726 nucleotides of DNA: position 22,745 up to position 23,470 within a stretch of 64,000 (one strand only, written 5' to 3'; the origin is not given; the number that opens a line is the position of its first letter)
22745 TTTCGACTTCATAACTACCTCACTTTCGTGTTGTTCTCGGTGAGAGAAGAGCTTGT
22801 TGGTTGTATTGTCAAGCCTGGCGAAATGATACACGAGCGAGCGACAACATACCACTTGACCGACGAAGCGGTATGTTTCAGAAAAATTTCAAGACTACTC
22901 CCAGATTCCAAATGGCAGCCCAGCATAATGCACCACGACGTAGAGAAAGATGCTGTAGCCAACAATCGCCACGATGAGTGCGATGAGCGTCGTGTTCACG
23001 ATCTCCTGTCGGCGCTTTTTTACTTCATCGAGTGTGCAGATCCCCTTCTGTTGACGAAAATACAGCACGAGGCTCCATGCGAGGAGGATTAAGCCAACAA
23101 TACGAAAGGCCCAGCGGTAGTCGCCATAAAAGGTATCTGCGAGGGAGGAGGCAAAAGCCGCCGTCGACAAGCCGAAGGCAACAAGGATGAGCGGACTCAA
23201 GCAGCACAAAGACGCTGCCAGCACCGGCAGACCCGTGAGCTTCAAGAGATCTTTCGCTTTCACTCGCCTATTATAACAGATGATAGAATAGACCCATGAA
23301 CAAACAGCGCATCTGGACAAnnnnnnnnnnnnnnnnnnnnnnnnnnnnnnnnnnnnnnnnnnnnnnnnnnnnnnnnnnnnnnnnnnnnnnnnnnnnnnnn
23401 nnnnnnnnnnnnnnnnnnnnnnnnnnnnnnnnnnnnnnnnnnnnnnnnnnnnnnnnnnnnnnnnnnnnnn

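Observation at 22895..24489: MerT-like CC-motif membrane protein divergently paired with a membrane-anchored MsrA-MsrB fusion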

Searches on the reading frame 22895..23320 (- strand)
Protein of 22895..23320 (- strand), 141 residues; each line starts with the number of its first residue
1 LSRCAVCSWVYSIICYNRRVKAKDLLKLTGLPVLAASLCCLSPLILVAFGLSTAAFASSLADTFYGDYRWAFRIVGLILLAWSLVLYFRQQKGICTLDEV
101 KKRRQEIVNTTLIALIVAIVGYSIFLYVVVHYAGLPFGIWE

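Call 3: search_protein_families(library=pfam, proteins=[window:22895-23320:-], max_evalue=10)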
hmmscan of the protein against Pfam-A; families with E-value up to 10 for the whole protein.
window:22895-23320:- (141 aa): 9 families
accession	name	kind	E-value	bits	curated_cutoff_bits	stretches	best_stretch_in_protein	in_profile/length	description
PF02411.20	MerT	-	1.8e-08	34.9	32.9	1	29-123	14-111/116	MerT mercuric transport protein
PF19592.4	DUF6097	-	0.0024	18.5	27.5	1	15-92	56-134/152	Family of unknown function (DUF6097)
PF06609.19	TRI12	-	0.0076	15.2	23.2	1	63-140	190-268/599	Fungal trichothecene efflux pump (TRI12)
PF24396.1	DUF7541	-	0.047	14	28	1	54-121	49-117/120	Family of unknown function (DUF7541)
PF15420.11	Abhydrolase_9_N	-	0.062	13.8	27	1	61-124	44-108/208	Alpha/beta-hydrolase family N-terminus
PF17555.7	TssN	-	0.077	12.8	30.3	1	100-140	87-125/274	Type VI secretion system, TssN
PF07787.17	TMEM43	-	0.26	11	23.3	1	69-129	185-241/250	Transmembrane protein 43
PF02656.20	DUF202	-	1.4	9.9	23.4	1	46-92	20-67/68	Domain of unknown function (DUF202)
PF07332.16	Phage_holin_3_6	-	1.8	9.1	28.4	1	21-92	29-92/116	Putative Actinobacterial Holin-X, holin superfamily III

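Call 4: search_protein_families(library=ncbifam, proteins=[window:22895-23320:-], max_evalue=10)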
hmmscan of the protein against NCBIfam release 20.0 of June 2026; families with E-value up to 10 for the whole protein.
window:22895-23320:- (141 aa): 9 families
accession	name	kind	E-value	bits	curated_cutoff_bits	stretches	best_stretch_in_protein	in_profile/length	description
NF010314.2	PRK13751.2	equivalog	2.7e-08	34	150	1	25-121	10-107/116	mercuric ion transporter MerT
NF033560.1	merT_RC607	exception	3.9e-07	30.4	130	1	34-91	14-69/97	mercuric transport protein MerT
NF033556.1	MerTP_fusion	equivalog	2.2e-05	24.2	180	1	33-120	6-89/186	mercuric transport protein MerTP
NF045683.1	MerT_CopZ_Se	exception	0.0028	17.2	375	1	32-109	22-101/235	MerT/CopZ fusion-like heavy metal transport selenoprotein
NF004379.0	PRK05740.2-5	equivalog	0.011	15.5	150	1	63-129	34-111/127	preprotein translocase subunit SecE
NF053699.1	bfi_fam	equivalog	0.048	13.6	100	1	29-131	22-123/131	Bfi1 family immunity protein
NF005134.0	PRK06585.1-1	equivalog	0.08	11.9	478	1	83-130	208-253/326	DNA polymerase III subunit delta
TIGR00540.1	TPR_hemY_coli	hypoth_equivalog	0.08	11.7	142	1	69-141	1-73/385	heme biosynthesis-associated TPR protein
NF004380.0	PRK05740.2-6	equivalog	1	9.3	194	1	83-123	63-104/123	preprotein translocase subunit SecE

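Call 8: find_homologous_proteins(query=window:22898-23263:-)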
Query window:22898-23263:- (122 aa): 345 proteins with E <= 0.001 among 374 candidates; the best 120 are listed.
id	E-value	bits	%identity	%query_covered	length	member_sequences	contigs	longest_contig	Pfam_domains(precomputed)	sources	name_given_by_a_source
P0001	1.8e-72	259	100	100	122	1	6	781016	PF02411.21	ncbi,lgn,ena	ncbi:MAG: mercuric transporter MerT family protein [Patescibacteria group bacterium]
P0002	1.1e-67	244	92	100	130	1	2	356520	PF02411.21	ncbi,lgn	-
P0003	1.1e-66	240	89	100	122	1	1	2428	PF02411.21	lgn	-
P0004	4.2e-66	239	94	100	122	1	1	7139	PF02411.21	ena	-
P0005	6.6e-66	238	90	100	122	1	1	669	PF02411.21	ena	-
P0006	9.0e-66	238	89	100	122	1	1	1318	PF02411.21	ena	-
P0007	1.3e-65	237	89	100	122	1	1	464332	PF02411.21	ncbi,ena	ncbi:MAG: mercuric transporter MerT family protein [bacterium]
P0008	1.5e-65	237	90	100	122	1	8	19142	PF02411.21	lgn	-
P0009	6.0e-65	235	89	100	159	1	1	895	PF02411.21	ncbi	-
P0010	6.4e-64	232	86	100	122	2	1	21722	PF02411.21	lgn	-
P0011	1.0e-63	231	87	100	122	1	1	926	PF02411.21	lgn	-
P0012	3.7e-63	229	85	100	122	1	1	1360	PF02411.21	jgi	jgi:NADH:ubiquinone oxidoreductase subunit 6 (subunit J)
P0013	5.6e-63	229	86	100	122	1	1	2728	PF02411.21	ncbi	-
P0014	1.1e-62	228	85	100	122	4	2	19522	PF02411.21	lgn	-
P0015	1.6e-62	227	84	100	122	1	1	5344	PF02411.21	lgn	-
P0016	4.4e-61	222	84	100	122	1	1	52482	PF02411.21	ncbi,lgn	-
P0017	4.4e-58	213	77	99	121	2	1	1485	PF02411.21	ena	-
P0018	1.6e-57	211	75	100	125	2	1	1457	PF02411.21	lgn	-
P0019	3.7e-57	210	84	93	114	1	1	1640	PF02411.21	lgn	-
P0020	3.6e-55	203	75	100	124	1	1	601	PF02411.21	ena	-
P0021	4.7e-55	203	75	100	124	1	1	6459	PF02411.21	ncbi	-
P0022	4.7e-52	193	74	99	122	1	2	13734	PF02411.21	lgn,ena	-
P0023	4.9e-52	193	74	99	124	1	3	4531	PF02411.21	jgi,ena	-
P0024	3.7e-51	190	71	100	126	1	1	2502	PF02411.21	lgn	-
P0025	4.3e-51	190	70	99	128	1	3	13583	PF02411.21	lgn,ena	-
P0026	7.0e-51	189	70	100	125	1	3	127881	PF02411.21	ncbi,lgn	ncbi:MAG: hypothetical protein WD509_01390 [Candidatus Paceibacterota bacterium]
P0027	7.1e-51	189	70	100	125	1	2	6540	PF02411.21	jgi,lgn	-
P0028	1.0e-50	189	71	99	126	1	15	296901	PF02411.21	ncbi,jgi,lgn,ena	jgi:hypothetical protein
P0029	1.2e-50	189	70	100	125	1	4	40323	PF02411.21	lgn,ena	-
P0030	1.3e-50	189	70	100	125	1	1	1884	PF02411.21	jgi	-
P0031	2.3e-50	188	68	100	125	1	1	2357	PF02411.21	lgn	-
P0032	6.4e-50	186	67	100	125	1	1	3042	PF02411.21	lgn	-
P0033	7.8e-50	186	69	99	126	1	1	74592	PF02411.21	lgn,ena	-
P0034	7.9e-50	186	73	99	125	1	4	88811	PF02411.21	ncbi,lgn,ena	-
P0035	9.5e-50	186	69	100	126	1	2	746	PF02411.21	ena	-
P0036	9.7e-50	186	68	100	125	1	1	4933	PF02411.21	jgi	jgi:hypothetical protein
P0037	9.8e-50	186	70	100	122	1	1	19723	PF02411.21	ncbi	-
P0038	1.0e-49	186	69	99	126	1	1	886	PF02411.21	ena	-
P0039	1.0e-49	186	69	100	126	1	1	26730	PF02411.21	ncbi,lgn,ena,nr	ncbi:hypothetical protein COB55_02325 [Candidatus Wolfebacteria bacterium]|nr:MAG: hypothetical prot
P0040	1.3e-49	185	69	100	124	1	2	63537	PF02411.21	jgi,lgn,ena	-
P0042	2.5e-49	184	69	98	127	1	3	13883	PF02411.21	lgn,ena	-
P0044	6.8e-49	183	70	100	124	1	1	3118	PF02411.21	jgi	-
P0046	9.2e-49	183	69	98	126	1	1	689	PF02411.21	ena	-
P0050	1.5e-48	182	68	99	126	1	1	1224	PF02411.21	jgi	jgi:TctA family transporter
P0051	1.5e-48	182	71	100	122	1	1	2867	PF02411.21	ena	-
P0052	2.1e-48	181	70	98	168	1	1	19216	PF02411.21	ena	-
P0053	2.3e-48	181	66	100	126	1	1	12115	PF02411.21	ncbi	-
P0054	2.4e-48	181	67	100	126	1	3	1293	PF02411.21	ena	-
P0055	2.8e-48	181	66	100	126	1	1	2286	PF02411.21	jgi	jgi:TctA family transporter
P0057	4.2e-48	181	64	100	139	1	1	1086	PF02411.21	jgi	-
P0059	7.0e-48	180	69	99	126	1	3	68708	PF02411.21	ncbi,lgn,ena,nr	ncbi:MAG: hypothetical protein ISR99_01145 [Parcubacteria group bacterium]|nr:hypothetical protein [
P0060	7.5e-48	180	67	100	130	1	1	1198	PF02411.21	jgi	-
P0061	1.2e-47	179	68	98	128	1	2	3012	PF02411.21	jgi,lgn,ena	-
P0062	1.5e-47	179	66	100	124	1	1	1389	PF02411.21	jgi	jgi:amino acid transporter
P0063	1.6e-47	179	68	99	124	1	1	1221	PF02411.21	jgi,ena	-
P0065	1.7e-47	179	66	100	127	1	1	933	PF02411.21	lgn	-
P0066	2.0e-47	178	68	100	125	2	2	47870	PF02411.21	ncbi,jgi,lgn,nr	ncbi:hypothetical protein HQ403_02145 [Candidatus Kaiserbacteria bacterium]|nr:hypothetical protein 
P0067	2.5e-47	178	68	99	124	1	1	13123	PF02411.21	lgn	-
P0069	3.3e-47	178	65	100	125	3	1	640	PF02411.21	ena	-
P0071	3.4e-47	178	67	99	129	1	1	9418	PF02411.21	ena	-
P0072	3.7e-47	177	66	100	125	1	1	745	PF02411.21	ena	-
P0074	7.8e-47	176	68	100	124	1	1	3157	PF02411.21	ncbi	-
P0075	9.4e-47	176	66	100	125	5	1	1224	PF02411.21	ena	-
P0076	1.0e-46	176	65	100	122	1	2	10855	PF02411.21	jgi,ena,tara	tara:strand:- start:1848 stop:2216 length:369 start_codon:yes stop_codon:yes gene_type:complete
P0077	1.0e-46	176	65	99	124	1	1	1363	PF02411.21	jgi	-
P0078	1.1e-46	176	66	100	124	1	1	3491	PF02411.21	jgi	jgi:uncharacterized membrane protein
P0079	1.2e-46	176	68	98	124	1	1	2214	PF02411.21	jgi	jgi:ABC-type Na+ efflux pump permease subunit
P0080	1.3e-46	176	66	99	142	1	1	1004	PF02411.21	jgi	jgi:TctA family transporter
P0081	1.4e-46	176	66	100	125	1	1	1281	PF02411.21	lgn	-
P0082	1.5e-46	175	68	100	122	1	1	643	PF02411.21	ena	-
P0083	1.7e-46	175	67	100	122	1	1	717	PF02411.21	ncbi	-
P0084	1.8e-46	175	66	100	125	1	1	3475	PF02411.21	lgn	-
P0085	2.1e-46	175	65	99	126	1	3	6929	PF02411.21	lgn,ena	-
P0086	2.9e-46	175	63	100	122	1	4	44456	PF02411.21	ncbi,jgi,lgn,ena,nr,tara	ncbi:hypothetical protein CL653_02830 [bacterium]|nr:hypothetical protein [bacterium]|tara:strand:+ 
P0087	3.0e-46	175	64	99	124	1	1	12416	PF02411.21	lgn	-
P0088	3.2e-46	174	65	99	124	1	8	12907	PF02411.21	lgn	-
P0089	4.3e-46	174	65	99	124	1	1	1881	PF02411.21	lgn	-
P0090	4.5e-46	174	68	99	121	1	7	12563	PF02411.21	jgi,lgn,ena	-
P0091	5.0e-46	174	64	100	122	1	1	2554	PF02411.21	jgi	-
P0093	6.4e-46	173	66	100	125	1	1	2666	PF02411.21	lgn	-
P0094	8.1e-46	173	66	99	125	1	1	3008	PF02411.21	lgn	-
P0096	1.0e-45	173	66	100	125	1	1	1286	PF02411.21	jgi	jgi:hypothetical protein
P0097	1.0e-45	173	65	100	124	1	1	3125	PF02411.21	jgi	-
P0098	1.1e-45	173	64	100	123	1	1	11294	PF02411.21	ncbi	-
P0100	1.4e-45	172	63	99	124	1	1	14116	PF02411.21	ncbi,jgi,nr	ncbi:hypothetical protein HQ524_00075 [Candidatus Uhrbacteria bacterium]|nr:hypothetical protein [Ca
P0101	1.8e-45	172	62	100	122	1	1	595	PF02411.21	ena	-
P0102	1.8e-45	172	66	99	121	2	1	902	PF02411.21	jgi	jgi:amino acid transporter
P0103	2.3e-45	172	66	100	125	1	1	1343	PF02411.21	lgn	-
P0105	3.0e-45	171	65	100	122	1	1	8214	PF02411.21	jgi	jgi:hypothetical protein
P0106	3.1e-45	171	65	100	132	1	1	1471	PF02411.21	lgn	-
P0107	3.2e-45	171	64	99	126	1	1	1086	PF02411.21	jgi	-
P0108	3.3e-45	171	66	100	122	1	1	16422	PF02411.21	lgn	-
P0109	3.4e-45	171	64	99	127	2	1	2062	PF02411.21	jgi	jgi:hypothetical protein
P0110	3.4e-45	171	64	100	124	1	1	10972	PF02411.21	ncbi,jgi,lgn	ncbi:MAG: TctA family transporter [Oceanicoccus sp.]|jgi:TctA family transporter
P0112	4.4e-45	171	66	98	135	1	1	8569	PF02411.21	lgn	-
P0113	5.0e-45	171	64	99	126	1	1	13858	PF02411.21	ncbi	-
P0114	5.5e-45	170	66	100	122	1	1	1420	PF02411.21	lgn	-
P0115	6.6e-45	170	63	100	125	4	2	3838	PF02411.21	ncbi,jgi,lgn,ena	jgi:uncharacterized membrane protein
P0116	6.8e-45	170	62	100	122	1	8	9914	PF02411.21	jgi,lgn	jgi:predicted exporter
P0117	7.9e-45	170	64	99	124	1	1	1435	PF02411.21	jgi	-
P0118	8.0e-45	170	64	99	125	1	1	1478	PF02411.21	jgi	-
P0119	9.0e-45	170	66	100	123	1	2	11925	PF02411.21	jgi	-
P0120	9.6e-45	170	63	98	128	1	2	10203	PF02411.21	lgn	-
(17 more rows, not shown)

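Call 10: find_related_loci(query=A1, collection=genome_contigs, flank=6000)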
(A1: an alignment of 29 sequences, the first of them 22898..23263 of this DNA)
Query A1 (122 aa) in genome_contigs; peptide patterns used: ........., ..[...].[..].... (x = any residue, [..] = any of these).
280 stretches matched a pattern; 222 encode a relative of the query (tblastn E <= 1e-3); the best 80 are kept; 80 distinct loci.
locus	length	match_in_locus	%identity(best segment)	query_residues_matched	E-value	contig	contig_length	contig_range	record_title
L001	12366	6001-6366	89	1-122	7e-71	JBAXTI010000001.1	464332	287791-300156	MAG: bacterium isolate ELA631 MAG631_1, whole genome shotgun sequence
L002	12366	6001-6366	84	1-122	2e-66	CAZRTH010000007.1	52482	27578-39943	MAG TPA_asm: uncultured Candidatus Saccharibacteria bacterium isolate SRP193066_co2_80 genome assembly, contig: NODE_228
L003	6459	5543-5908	75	1-122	4e-60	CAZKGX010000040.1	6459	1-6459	MAG TPA_asm: uncultured Candidatus Saccharibacteria bacterium isolate SRP278252_co1_746 genome assembly, contig: NODE_23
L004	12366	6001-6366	70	1-122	1e-56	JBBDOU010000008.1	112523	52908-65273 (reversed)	MAG: Candidatus Paceibacterota bacterium isolate LejiaB_42_15 Lejia_B_229_length_112523_cov_9, whole genome shotgun sequ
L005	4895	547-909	69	1-121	1e-55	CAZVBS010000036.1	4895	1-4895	MAG TPA_asm: uncultured Candidatus Saccharibacteria bacterium isolate SRP128015_co3_51 genome assembly, contig: NODE_243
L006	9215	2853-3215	71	2-122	3e-55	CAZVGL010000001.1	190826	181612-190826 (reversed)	MAG TPA_asm: uncultured Candidatus Saccharibacteria bacterium isolate binchicken_co28_93 genome assembly, contig: NODE_2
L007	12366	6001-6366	68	1-122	7e-53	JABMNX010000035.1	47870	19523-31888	MAG: Candidatus Kaiserbacteria bacterium isolate bin.102 k141_5154103, whole genome shotgun sequence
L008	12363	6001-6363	68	1-121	2e-52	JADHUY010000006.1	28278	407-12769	MAG: Parcubacteria group bacterium isolate BS150m-G58 BS-150m-C1378, whole genome shotgun sequence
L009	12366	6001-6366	64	1-122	7e-52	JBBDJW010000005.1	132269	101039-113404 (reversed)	MAG: Candidatus Paceibacterota bacterium isolate LejiaA_43_14 Lejia_A_226_length_132269_cov_8, whole genome shotgun sequ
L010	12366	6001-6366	60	1-122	2e-51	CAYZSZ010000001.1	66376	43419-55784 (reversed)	MAG TPA_asm: uncultured Candidatus Saccharibacteria bacterium isolate SRP133034_co1_256 genome assembly, contig: NODE_21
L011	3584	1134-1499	60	1-122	1e-51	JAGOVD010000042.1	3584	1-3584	MAG: Candidatus Paceibacterota bacterium isolate Gw_Eff_bin_539 Gw_Eff_107587_length_3584_cov_7.824414, whole genome sho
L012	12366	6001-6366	61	1-122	7e-51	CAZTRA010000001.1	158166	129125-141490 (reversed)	MAG TPA_asm: uncultured Candidatus Saccharibacteria bacterium isolate SRP219642_co4_90 genome assembly, contig: NODE_103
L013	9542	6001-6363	63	1-121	7e-51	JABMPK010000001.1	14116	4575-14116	MAG: Candidatus Uhrbacteria bacterium isolate bin.195 k141_69226, whole genome shotgun sequence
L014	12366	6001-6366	59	1-122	1e-50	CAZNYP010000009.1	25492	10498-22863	MAG TPA_asm: uncultured Candidatus Saccharibacteria bacterium isolate SRP219642_co7_62 genome assembly, contig: NODE_265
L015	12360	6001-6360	66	2-121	3e-50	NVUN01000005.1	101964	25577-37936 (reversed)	MAG: Candidatus Kaiserbacteria bacterium isolate NORP88 Contig_source1383C_586, whole genome shotgun sequence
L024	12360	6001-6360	67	1-121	1e-48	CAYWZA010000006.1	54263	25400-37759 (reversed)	MAG TPA_asm: uncultured Candidatus Saccharibacteria bacterium isolate SRP269290_co7_77 genome assembly, contig: NODE_131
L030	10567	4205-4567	62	1-121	5e-48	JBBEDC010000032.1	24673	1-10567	MAG: Candidatus Andersenbacteria bacterium isolate LejiaF_48_14 Lejia_F_2964_length_24673_cov_8, whole genome shotgun se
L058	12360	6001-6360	59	2-121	5e-46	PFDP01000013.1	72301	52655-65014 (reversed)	MAG: Candidatus Peregrinibacteria bacterium CG10_big_fil_rev_8_21_14_0_10_36_19 CG10_8_21_14_0.10_scaffold_720_c, whole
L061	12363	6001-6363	56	2-122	1e-45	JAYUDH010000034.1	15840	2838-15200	MAG: Candidatus Moraniibacteriota bacterium isolate GFS_7157 GFS_7157_33, whole genome shotgun sequence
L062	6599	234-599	57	1-122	1e-45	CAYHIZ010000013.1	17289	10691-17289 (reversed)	MAG TPA_asm: uncultured Candidatus Saccharibacteria bacterium isolate ERP119705_co13_459 genome assembly, contig: NODE_4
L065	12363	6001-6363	60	2-122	1e-44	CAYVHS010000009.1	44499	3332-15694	MAG TPA_asm: uncultured Bdellovibrionales bacterium isolate SRP278252_co2_49 genome assembly, contig: NODE_1438_length_4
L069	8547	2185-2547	58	2-122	9e-45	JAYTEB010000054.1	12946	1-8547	MAG: Candidatus Lloydbacteria bacterium isolate GFS_1902 GFS_1902_53, whole genome shotgun sequence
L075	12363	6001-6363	58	2-122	2e-44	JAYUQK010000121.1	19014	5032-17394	MAG: Candidatus Lloydbacteria bacterium isolate GL114_DN_metabinner_11 GL114_DN_metabinner_11_120, whole genome shotgun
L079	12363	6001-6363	55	2-122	4e-44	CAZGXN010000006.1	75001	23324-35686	MAG TPA_asm: uncultured Bdellovibrionales bacterium isolate ERP113451_co1_249 genome assembly, contig: NODE_213_length_7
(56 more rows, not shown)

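Call 23: search_protein_families(library=pfam, alignment_id=A2, max_evalue=0.0001)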
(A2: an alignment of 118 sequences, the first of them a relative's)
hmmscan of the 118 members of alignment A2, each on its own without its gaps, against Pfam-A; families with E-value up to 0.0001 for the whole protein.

A. member 1, L012:4758-5192:- (144 aa): 0 families

B. families by the number of members that match (of 118 scanned): 124 families (the first 25 are shown)
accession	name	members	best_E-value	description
PF02683.22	DsbD_TM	6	6.5e-20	Cytochrome C biogenesis protein transmembrane domain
PF13386.12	DsbD_2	5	3.9e-12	Cytochrome C biogenesis protein transmembrane region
PF07992.20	Pyr_redox_2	4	4.4e-66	Pyridine nucleotide-disulphide oxidoreductase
PF00070.33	Pyr_redox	4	2.8e-20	Pyridine nucleotide-disulphide oxidoreductase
PF13738.12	Pyr_redox_3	4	6.3e-17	Pyridine nucleotide-disulphide oxidoreductase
PF01266.30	DAO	4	1.3e-16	FAD dependent oxidoreductase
PF00005.33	ABC_tran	3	4.3e-49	ABC transporter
PF00578.27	AhpC-TSA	3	2.6e-26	AhpC/TSA family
PF08534.16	Redoxin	3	9.1e-23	Redoxin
PF00085.26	Thioredoxin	3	9.7e-11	Thioredoxin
PF13098.12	Thioredoxin_2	3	5.6e-07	Thioredoxin-like domain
PF11376.13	DUF3179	2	6.3e-76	Protein of unknown function (DUF3179)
PF07690.21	MFS_1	2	4.8e-47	Major Facilitator Superfamily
PF03358.20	FMN_red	2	2.1e-29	NADPH-dependent FMN reductase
PF03479.20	PCC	2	3.5e-29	Plants and Prokaryotes Conserved (PCC) domain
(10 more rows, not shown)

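Call 26: search_protein_families(library=pfam, alignment_id=A3, max_evalue=0.0001)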
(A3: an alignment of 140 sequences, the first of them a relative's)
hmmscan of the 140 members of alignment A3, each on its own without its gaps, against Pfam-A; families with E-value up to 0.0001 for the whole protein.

A. member 1, L001:4230-4544:+ (105 aa): 0 families

B. families by the number of members that match (of 140 scanned): 115 families (the first 25 are shown)
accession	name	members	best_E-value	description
PF00578.27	AhpC-TSA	5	3.1e-14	AhpC/TSA family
PF08534.16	Redoxin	5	2.8e-13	Redoxin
PF13905.12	Thioredoxin_8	5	1.9e-11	Thioredoxin-like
PF13386.12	DsbD_2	4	3e-29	Cytochrome C biogenesis protein transmembrane region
PF02683.22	DsbD_TM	4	1.7e-11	Cytochrome C biogenesis protein transmembrane domain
PF10517.14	DM13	3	1.1e-15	Electron transfer DM13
PF00293.34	NUDIX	3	1.4e-14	NUDIX domain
PF00122.25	E1-E2_ATPase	2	3e-56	E1-E2 ATPase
PF01743.26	PolyA_pol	2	1.2e-38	Poly A polymerase head domain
PF00702.32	Hydrolase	2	2.2e-32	haloacid dehalogenase-like hydrolase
PF01061.29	ABC2_membrane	2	1.6e-31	ABC-2 type transporter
PF04539.22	Sigma70_r3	2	1.2e-23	Sigma-70 region 3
PF00076.28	RRM_1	2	9.5e-23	RNA recognition motif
PF04542.20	Sigma70_r2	2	2.7e-19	Sigma-70 region 2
PF04545.22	Sigma70_r4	2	1.4e-18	Sigma-70, region 4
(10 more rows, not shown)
